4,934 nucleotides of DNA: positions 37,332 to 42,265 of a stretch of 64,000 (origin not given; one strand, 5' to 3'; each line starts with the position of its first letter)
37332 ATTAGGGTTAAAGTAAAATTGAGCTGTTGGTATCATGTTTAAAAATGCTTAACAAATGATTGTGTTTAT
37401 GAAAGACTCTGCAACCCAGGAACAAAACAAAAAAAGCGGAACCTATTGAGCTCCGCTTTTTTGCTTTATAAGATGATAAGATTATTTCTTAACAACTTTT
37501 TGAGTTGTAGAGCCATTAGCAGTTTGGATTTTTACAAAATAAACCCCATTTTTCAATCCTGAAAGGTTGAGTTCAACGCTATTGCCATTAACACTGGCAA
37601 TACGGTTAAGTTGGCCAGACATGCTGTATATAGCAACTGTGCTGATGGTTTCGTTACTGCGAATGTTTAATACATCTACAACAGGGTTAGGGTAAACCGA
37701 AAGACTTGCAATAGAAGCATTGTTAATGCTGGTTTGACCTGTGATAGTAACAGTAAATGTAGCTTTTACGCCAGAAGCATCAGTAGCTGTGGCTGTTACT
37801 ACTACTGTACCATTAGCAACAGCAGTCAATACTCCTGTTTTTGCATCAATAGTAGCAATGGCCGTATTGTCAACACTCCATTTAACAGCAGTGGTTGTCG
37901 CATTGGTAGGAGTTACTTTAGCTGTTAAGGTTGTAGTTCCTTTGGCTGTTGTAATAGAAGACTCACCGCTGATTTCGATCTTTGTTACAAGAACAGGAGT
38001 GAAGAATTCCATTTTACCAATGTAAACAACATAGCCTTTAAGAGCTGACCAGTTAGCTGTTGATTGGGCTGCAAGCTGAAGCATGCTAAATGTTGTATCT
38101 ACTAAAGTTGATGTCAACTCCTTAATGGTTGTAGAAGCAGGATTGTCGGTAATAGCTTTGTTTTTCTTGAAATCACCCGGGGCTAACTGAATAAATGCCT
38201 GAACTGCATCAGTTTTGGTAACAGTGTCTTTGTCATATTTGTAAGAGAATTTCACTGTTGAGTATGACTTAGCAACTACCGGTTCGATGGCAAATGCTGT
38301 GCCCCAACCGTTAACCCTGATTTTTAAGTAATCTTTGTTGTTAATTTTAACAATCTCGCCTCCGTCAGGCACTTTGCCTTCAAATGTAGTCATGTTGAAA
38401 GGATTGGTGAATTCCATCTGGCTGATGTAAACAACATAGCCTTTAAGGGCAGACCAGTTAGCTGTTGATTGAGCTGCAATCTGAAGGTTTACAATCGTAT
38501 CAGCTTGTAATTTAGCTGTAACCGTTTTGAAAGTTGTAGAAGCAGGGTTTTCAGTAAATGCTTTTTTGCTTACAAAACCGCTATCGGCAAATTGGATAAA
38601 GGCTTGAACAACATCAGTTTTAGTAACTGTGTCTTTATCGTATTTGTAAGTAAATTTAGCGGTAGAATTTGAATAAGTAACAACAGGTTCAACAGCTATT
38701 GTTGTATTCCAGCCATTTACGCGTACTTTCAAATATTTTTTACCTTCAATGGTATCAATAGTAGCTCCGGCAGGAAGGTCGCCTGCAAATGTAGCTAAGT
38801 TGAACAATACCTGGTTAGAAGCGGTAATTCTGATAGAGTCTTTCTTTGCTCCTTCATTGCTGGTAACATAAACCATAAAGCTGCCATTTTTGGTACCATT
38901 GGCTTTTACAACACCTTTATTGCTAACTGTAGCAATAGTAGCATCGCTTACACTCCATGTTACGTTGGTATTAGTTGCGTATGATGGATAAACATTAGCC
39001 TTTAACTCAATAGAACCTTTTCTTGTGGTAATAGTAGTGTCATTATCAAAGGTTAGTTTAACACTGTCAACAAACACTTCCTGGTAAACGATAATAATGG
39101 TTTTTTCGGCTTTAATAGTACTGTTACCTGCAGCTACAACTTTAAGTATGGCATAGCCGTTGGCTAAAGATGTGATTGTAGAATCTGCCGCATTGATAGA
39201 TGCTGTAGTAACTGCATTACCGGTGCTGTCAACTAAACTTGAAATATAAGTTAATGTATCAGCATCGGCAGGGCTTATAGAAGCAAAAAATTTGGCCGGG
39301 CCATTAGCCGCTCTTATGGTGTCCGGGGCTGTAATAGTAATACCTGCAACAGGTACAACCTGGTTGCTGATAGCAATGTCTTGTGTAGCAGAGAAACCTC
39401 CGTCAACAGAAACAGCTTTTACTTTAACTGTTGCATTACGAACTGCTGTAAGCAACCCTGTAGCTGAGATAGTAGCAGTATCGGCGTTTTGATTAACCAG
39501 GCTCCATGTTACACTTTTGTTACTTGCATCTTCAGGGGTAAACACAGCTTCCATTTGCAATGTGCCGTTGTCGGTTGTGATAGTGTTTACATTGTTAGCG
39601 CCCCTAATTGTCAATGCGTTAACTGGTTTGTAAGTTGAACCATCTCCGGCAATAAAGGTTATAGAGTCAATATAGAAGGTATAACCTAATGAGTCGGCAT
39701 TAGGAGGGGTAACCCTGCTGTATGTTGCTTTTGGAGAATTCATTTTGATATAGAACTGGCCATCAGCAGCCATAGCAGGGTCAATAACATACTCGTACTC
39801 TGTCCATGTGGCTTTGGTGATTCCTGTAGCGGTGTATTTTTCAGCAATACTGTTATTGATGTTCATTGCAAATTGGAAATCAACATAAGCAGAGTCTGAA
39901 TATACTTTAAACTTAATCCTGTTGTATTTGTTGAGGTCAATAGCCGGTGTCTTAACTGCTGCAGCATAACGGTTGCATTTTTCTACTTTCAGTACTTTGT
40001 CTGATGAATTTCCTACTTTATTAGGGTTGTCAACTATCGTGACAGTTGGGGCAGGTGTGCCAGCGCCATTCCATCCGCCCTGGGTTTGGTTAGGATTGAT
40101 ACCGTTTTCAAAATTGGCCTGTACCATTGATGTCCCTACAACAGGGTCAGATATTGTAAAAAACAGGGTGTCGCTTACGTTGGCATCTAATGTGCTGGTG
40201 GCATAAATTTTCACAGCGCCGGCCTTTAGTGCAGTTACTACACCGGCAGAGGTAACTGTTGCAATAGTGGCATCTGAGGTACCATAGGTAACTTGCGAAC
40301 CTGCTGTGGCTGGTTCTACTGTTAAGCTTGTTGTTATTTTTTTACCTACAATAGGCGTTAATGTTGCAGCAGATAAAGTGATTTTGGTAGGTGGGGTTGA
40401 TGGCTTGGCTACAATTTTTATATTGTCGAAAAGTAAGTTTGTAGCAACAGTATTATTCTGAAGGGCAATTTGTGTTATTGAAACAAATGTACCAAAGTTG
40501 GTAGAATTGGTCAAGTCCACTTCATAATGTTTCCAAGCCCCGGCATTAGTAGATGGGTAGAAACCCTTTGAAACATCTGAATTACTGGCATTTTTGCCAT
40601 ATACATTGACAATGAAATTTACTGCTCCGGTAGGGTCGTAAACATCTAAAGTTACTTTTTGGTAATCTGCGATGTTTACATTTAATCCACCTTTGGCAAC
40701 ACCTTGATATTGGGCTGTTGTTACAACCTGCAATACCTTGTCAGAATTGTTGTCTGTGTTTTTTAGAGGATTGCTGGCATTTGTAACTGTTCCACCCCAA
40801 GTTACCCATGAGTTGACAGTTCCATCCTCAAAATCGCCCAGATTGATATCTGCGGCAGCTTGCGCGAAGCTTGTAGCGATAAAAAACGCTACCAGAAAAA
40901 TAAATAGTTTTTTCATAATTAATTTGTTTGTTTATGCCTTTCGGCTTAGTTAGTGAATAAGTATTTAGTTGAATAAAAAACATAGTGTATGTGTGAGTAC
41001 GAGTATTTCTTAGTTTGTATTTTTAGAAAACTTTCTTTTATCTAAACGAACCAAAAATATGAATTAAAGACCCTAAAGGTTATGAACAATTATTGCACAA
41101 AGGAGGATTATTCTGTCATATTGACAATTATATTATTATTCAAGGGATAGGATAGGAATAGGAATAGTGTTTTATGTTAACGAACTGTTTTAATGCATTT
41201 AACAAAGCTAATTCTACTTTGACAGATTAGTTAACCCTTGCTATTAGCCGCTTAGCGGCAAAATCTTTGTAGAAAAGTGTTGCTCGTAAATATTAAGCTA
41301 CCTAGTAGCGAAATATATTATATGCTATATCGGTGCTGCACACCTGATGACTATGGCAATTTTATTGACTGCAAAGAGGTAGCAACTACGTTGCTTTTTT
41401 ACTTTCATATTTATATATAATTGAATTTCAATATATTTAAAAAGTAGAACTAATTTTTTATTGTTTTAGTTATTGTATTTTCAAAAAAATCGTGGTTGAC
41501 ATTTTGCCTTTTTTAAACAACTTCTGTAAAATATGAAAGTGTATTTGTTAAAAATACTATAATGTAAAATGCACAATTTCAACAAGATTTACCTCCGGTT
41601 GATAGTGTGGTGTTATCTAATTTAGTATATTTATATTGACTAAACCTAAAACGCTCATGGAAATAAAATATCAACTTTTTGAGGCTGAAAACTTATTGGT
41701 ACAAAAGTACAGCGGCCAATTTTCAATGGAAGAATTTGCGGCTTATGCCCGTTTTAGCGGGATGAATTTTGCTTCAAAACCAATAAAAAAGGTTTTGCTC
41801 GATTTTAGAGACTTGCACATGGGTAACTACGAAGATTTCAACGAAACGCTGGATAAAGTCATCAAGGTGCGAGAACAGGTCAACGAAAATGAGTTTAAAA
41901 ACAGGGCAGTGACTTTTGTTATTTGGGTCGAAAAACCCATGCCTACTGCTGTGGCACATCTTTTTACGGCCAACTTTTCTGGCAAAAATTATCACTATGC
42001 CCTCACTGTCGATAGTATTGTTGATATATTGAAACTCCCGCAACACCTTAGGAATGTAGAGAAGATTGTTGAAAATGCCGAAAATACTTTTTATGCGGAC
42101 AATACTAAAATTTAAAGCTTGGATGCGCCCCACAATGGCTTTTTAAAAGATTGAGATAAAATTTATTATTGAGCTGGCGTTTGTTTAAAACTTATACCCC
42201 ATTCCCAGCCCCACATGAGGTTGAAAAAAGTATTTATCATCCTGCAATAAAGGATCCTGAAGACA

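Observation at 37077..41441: ~235-bp near-identical inverted repeats bracket a complete 1144-aa T9SS surface protein gene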

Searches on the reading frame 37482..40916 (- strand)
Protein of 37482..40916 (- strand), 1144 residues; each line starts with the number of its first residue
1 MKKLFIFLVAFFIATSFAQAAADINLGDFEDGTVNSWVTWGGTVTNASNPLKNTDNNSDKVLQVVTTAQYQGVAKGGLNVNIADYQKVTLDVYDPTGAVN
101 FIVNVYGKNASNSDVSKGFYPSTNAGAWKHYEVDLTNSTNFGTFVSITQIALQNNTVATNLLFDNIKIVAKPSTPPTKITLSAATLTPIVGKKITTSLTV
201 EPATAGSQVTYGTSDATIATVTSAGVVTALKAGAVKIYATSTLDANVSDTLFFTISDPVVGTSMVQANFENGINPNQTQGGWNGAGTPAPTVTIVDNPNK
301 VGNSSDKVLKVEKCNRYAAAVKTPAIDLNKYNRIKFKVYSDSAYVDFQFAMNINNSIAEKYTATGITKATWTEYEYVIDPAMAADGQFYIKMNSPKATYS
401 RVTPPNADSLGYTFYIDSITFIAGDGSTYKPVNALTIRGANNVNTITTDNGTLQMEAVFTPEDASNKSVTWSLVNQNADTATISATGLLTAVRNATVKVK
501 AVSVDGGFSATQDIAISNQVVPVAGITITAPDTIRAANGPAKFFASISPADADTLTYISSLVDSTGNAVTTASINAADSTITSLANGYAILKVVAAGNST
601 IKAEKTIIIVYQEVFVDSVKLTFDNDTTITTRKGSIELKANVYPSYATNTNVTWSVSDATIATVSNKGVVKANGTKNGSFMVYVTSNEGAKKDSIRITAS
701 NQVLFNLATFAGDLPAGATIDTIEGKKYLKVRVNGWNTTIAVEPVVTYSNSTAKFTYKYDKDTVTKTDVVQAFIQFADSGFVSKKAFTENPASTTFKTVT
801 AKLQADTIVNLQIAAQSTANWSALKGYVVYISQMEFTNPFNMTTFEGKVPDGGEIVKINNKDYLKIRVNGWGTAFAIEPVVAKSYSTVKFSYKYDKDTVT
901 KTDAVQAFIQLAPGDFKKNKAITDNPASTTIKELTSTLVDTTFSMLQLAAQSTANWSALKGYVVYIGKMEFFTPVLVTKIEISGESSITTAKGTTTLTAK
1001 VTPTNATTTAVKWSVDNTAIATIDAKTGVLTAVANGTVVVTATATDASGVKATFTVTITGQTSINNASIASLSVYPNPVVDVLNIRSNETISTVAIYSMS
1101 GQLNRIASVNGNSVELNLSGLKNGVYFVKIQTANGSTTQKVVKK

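Call 10: search_protein_families(library=pfam, proteins=[window:37482-40916:-], max_evalue=0.01)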
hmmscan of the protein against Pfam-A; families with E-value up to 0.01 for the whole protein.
window:37482-40916:- (1144 aa): 3 families
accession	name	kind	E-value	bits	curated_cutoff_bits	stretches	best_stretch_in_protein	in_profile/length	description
PF02368.24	Big_2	-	3e-33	114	22.8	4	977-1053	2-78/79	Bacterial Ig-like domain (group 2)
PF18962.6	Por_Secre_tail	-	1.7e-15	57.5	27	1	1074-1142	1-74/75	Secretion system C-terminal sorting domain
PF06832.18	BiPBP_C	-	0.0024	18.2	26.8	0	995-1053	33-87/90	Penicillin-Binding Protein C-terminus Family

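Call 11: find_encoding_contigs(protein=window:37482-40916:-, flank=6000, max_places=10)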
Protein window:37482-40916:- (1144 aa): 3 contigs read that carry it; 1 place shown.
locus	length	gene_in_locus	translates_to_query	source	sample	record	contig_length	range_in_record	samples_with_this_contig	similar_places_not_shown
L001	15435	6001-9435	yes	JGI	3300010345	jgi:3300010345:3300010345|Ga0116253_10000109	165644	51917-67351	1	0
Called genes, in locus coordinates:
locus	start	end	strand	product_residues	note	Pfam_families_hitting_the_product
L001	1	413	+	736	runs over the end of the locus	PF20578:aBig_2, PF18962:Por_Secre_tail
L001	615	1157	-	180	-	-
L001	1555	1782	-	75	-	PF01292:Ni_hydr_CYTB (weak)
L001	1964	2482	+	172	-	PF13801:Metal_resist, PF07813:LTXXQ (weak)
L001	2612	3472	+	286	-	PF09296:NUDIX-like, PF09297:Zn_ribbon_NUD, PF00293:NUDIX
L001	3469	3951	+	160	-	PF04073:tRNA_edit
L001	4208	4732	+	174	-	-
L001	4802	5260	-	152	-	-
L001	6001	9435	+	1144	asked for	PF02368:Big_2, PF18962:Por_Secre_tail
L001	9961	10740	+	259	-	PF00756:Esterase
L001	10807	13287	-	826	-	PF00270:DEAD, PF00271:Helicase_C, PF24473:CON_HrpB, PF08482:HrpB_C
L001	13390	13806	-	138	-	PF00472:RF-1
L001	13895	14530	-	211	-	PF01545:Cation_efflux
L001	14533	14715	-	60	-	PF12669:FeoB_associated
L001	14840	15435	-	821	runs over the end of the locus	PF04023:FeoA, PF00009:GTP_EFTU (faint), PF01926:MMR_HSR1, PF02421:FeoB_N, PF17910:FeoB_Cyto, PF07670:Gate, PF07664:FeoB_C, PF07670:Gate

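Call 31: find_homologous_proteins(query=window:37482-40916:-, max_evalue=1e-10)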
Query window:37482-40916:- (1144 aa): 117 proteins with E <= 1e-10 among 8000 candidates.
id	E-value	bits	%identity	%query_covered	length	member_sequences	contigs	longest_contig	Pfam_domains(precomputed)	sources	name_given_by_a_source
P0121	0.0e+0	2428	100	100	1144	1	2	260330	PF18962.8,PF02368.25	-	-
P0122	0.0e+0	2144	88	100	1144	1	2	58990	PF18962.8,PF02368.25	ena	-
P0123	0.0e+0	1972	82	100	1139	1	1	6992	PF18962.8,PF02368.25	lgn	-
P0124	5.5e-208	712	40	24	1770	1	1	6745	PF07235.17,PF02368.25,PF23284.3,PF14544.12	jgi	jgi:uncharacterized protein YjdB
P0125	1.2e-207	710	31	55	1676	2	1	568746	PF23509.2,PF18672.8,PF02368.25,PF23284.3,PF14544.12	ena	-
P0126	6.1e-192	658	30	55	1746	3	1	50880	PF18962.8,PF23509.2,PF02368.25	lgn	-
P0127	1.0e-191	658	35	24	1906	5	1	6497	PF18962.8,PF02368.25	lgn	-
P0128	7.2e-175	602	41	24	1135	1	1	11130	PF24207.2,PF07235.17,PF02368.25,PF14544.12,PF04234.19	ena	-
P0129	1.3e-171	591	37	24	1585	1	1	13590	PF18962.8,PF23509.2,PF18672.8,PF02368.25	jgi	jgi:uncharacterized protein YjdB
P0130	2.0e-171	591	37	24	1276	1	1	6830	PF26182.1,PF21461.4,PF18962.8,PF22359.3,PF02368.25,PF26918.1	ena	-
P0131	3.2e-171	590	34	19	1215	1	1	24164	PF24207.2,PF02368.25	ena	-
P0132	3.2e-139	484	36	53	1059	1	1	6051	PF18962.8,PF02368.25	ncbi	-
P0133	1.8e-134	468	30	55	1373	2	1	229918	PF02368.25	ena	-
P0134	1.7e-132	462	32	64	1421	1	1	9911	PF18962.8,PF02368.25,PF04231.20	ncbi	-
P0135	2.4e-132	461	35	26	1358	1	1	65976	PF11999.14,PF11619.14,PF02368.25,PF12590.14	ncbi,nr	ncbi:MAG: Ig-like domain-containing protein [bacterium]|nr:Ig-like domain-containing protein [bacter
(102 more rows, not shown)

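Call 32: find_encoding_contigs(protein=P0122, flank=10000, max_places=5)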
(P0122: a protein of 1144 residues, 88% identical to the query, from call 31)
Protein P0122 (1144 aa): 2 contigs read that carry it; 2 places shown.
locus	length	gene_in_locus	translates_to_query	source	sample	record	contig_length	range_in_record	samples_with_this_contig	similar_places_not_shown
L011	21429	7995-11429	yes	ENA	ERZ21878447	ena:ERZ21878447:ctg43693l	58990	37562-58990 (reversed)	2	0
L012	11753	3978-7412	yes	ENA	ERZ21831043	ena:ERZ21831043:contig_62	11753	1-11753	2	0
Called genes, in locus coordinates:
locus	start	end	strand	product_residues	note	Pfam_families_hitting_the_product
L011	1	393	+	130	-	?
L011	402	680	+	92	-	-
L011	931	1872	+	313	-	PF01370:Epimerase, PF16363:GDP_Man_Dehyd (faint)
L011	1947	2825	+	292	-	PF13483:Lactamase_B_3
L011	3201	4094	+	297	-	PF05572:Peptidase_M43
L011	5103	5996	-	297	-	-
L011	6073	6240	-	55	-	-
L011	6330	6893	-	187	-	PF00027:cNMP_binding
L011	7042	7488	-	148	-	-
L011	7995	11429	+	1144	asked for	PF02368:Big_2, PF18962:Por_Secre_tail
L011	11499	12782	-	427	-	PF01053:Cys_Met_Meta_PP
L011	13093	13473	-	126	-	-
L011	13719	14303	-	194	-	-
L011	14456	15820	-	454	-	PF04389:Peptidase_M28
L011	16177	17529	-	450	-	PF02812:ELFV_dehydrog_N, PF00208:ELFV_dehydrog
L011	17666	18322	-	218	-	PF00072:Response_reg, PF00196:GerE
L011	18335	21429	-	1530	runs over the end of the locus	PF01326:PPDK_N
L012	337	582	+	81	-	-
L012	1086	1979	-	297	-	-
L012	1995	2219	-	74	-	-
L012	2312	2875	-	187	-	PF00027:cNMP_binding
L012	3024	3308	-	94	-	-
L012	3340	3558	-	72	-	-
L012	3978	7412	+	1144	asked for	PF02368:Big_2, PF18962:Por_Secre_tail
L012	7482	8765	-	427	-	PF01053:Cys_Met_Meta_PP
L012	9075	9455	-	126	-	-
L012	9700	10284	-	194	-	-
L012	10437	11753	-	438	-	?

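Call 33: find_encoding_contigs(protein=P0123, flank=10000, max_places=5)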
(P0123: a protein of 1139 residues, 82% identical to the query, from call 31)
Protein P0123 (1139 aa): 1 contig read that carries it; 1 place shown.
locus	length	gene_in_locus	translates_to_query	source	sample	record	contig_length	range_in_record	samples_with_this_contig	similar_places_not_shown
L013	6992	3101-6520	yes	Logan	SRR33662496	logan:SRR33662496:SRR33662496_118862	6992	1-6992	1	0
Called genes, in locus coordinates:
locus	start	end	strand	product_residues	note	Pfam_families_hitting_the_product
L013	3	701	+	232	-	?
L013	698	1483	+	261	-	PF00528:BPD_transp_1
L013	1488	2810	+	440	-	PF01547:SBP_bac_1, PF13416:SBP_bac_8, PF13343:SBP_bac_6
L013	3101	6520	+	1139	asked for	PF02368:Big_2, PF18962:Por_Secre_tail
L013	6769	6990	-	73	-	?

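Call 59: search_solved_structures(query=window:37482-40916:-, max_evalue=0.001)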
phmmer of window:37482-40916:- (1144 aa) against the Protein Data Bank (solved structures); distinct sequences matched with E-value up to 0.001: 7.
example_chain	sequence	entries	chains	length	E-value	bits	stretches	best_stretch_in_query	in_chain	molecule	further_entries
8hqz_p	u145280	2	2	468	7.4e-09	37.4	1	972-1059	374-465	Tail tube protein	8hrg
7qg9_F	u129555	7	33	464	4e-08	35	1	419-514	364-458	Tail tube protein | Tail tube protein pb6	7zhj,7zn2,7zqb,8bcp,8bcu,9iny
5ngj_A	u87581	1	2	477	5.2e-08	34.6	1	419-514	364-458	Tail tube protein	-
7quz_AAA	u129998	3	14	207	6.9e-07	30.9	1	977-1060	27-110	Beta-1,3-glucanase bglH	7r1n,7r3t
9kmh_ak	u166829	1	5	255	7.5e-05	24.2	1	993-1056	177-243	Decoration protein gp29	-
8glj_D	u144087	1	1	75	0.00012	23.5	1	1073-1143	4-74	Por secretion system C-terminal sorting domain-containing protein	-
9kzj_H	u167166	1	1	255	0.00024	22.5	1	993-1056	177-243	BIG2 domain-containing protein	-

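Call 60: search_protein_families(library=ncbifam, proteins=[window:37482-40916:-], max_evalue=0.01)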
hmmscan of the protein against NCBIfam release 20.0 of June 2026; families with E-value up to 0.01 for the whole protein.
window:37482-40916:- (1144 aa): 2 families
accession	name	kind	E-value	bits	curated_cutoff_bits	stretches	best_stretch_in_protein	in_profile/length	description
TIGR04183.1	Por_Secre_tail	domain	9.6e-16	57.5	23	1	1074-1144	1-72/72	T9SS type A sorting domain-containing protein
NF033708.1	T9SS_Cterm_ChiA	domain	0.0022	17.8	40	1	1092-1142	2-53/55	T9SS sorting signal type C domain-containing protein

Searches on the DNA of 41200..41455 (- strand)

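Call 39: search_dna_similar(query=window:41200-41455:-, collection=plasmids, mode=distant, max_evalue=0.01)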
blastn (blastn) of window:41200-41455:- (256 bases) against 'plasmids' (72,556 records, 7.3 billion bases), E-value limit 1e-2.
No match.

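Call 40: search_dna_similar(query=window:41200-41455:-, collection=phages, mode=distant, max_evalue=0.01)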
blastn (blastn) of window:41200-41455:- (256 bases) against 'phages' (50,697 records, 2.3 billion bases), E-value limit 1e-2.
No match.

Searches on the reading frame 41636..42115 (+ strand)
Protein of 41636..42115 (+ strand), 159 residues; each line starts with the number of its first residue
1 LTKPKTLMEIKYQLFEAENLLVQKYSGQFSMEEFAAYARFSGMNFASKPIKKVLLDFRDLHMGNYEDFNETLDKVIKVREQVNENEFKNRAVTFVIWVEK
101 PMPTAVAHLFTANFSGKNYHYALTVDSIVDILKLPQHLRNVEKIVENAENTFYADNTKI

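Call 10: search_protein_families(library=pfam, proteins=[window:41636-42115:+], max_evalue=0.01)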
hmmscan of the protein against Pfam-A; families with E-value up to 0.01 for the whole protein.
window:41636-42115:+ (159 aa): 0 families

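Call 50: find_encoding_contigs(protein=window:41657-42115:+, flank=10000, max_places=10)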
Protein window:41657-42115:+ (152 aa): 9 contigs read that carry it; 6 places shown.
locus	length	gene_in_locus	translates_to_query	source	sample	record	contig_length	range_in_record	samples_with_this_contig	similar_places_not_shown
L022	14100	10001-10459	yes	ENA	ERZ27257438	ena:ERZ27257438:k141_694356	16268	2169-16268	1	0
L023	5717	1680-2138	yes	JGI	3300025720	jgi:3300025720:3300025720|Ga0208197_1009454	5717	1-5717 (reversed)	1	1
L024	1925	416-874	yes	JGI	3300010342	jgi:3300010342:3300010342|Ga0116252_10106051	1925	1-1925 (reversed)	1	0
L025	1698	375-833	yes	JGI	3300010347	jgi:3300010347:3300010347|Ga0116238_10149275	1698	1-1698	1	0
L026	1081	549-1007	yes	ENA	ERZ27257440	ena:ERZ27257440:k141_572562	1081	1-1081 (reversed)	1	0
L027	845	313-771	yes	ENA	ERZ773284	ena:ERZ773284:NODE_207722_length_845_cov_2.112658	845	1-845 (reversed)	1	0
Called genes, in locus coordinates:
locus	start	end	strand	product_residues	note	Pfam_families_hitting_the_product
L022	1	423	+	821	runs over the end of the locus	PF04023:FeoA, PF00009:GTP_EFTU (faint), PF01926:MMR_HSR1, PF02421:FeoB_N, PF17910:FeoB_Cyto, PF07670:Gate, PF07664:FeoB_C, PF07670:Gate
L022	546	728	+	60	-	PF12669:FeoB_associated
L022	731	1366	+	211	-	PF01545:Cation_efflux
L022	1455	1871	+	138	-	PF00472:RF-1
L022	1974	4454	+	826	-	PF00270:DEAD, PF00271:Helicase_C, PF24473:CON_HrpB, PF08482:HrpB_C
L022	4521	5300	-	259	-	PF00756:Esterase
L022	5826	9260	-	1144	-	PF02368:Big_2, PF18962:Por_Secre_tail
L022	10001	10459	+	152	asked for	-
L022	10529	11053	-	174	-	-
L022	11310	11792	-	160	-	PF04073:tRNA_edit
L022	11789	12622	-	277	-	PF09296:NUDIX-like, PF09297:Zn_ribbon_NUD, PF00293:NUDIX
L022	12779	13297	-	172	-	PF13801:Metal_resist, PF07813:LTXXQ (weak)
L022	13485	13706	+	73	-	PF01292:Ni_hydr_CYTB (weak)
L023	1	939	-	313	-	?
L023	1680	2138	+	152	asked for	-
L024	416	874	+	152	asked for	-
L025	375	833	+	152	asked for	-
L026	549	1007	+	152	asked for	-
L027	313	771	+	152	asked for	-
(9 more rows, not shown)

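Call 60: search_protein_families(library=ncbifam, proteins=[window:41657-42115:+], max_evalue=0.01)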
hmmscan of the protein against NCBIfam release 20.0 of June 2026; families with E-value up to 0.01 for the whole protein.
window:41657-42115:+ (152 aa): 0 families

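Call 63: search_protein_families(library=pfam, proteins=[window:41657-42115:+], max_evalue=0.01)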
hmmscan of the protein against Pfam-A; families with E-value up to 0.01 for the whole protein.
window:41657-42115:+ (152 aa): 0 families
